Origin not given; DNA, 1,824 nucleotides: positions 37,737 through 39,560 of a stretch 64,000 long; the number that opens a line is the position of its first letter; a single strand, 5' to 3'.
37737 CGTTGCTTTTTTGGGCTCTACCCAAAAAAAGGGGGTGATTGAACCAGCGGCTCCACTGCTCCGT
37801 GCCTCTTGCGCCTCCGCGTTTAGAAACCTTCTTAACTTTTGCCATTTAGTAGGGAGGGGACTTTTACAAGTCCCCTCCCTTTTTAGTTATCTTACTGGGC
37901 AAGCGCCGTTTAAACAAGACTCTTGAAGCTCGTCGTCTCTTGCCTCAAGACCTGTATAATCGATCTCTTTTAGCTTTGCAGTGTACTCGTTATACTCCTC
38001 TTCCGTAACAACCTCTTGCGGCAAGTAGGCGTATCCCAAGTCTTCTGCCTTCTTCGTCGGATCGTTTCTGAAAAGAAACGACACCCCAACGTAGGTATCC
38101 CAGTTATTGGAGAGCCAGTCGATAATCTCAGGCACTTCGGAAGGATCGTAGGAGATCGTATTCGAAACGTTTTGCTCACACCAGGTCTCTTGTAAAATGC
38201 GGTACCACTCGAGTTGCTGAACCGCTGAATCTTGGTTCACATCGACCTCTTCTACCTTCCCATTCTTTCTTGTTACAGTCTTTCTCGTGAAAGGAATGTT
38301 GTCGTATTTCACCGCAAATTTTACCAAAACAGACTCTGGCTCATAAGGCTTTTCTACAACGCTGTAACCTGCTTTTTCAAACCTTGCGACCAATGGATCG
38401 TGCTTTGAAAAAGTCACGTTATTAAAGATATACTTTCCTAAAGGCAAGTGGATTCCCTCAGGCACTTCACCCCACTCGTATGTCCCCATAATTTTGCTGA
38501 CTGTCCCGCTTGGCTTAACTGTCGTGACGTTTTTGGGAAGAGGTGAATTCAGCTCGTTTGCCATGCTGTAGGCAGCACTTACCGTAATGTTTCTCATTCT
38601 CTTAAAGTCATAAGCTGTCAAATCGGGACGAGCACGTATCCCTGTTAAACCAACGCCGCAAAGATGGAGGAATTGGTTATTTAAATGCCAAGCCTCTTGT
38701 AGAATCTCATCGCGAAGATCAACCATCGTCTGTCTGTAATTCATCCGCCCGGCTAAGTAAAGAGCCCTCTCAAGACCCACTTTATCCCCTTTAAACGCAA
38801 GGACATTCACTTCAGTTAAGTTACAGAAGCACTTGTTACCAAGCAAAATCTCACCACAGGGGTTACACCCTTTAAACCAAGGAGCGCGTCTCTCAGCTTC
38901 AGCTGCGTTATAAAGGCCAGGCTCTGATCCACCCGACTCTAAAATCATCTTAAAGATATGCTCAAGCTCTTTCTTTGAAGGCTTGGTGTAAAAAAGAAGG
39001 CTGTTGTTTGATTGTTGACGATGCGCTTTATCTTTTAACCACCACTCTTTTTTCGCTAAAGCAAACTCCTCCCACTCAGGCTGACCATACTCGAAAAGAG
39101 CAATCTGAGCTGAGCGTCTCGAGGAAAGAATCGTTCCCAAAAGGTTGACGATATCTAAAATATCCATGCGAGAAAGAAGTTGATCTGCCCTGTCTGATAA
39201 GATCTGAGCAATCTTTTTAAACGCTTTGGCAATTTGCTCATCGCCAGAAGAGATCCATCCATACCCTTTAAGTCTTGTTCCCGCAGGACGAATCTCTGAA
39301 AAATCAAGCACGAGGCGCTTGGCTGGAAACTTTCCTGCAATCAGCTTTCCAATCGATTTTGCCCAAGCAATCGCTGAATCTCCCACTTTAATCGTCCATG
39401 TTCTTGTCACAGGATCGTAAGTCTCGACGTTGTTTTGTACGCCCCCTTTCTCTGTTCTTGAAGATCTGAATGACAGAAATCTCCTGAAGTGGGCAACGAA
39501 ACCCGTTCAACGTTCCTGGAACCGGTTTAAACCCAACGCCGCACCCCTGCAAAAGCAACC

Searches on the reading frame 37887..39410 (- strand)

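Call 63: search_protein_families(library=pfam, proteins=[window:37887-39410:-], max_evalue=0.001)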
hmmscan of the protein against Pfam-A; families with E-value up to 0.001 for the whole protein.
window:37887-39410:- (507 aa): 2 families
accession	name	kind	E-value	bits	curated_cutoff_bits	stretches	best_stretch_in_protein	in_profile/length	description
PF21995.1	RNR-II_ins_dom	-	3e-05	24.7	27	1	15-71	45-107/107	B12-dependent ribonucleotide reductase, insertion domain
PF02867.20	Ribonuc_red_lgC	-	0.00078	18.6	23.9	0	164-258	186-291/523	Ribonucleotide reductase, barrel domain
